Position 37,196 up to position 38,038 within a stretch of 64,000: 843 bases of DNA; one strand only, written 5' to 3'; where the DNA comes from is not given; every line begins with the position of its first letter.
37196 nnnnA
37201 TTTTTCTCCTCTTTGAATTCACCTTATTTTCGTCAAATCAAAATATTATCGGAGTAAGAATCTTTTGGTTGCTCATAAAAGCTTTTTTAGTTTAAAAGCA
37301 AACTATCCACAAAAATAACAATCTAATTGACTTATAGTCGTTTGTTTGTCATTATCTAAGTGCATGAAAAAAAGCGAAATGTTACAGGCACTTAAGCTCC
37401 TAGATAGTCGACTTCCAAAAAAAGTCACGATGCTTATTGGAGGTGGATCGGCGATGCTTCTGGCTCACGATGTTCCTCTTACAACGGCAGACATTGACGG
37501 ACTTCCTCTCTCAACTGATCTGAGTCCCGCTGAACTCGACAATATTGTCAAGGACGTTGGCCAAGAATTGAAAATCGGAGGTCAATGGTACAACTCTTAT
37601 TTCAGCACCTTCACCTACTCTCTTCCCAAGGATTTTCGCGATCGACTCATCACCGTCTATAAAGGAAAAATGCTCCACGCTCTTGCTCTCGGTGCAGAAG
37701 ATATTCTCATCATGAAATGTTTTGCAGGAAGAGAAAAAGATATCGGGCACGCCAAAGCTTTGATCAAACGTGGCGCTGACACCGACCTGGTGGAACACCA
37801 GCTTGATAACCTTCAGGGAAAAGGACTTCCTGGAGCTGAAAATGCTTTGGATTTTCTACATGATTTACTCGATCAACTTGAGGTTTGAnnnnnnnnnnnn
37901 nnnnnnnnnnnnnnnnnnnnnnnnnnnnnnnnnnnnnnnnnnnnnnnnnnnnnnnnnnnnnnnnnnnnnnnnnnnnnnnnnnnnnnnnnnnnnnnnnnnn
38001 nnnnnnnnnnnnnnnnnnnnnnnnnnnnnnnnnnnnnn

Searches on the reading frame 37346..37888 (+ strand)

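Call 70: search_protein_families(library=pfam, proteins=[window:37346-37888:+], max_evalue=0.0001)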
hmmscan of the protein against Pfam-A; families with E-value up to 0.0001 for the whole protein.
window:37346-37888:+ (180 aa): 1 family
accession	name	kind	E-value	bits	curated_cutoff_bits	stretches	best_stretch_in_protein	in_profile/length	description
PF19502.5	DUF6036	-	5.7e-13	49.4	23.6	1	14-141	8-122/164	Nucleotidyltransferase of unknown function (DUF6036)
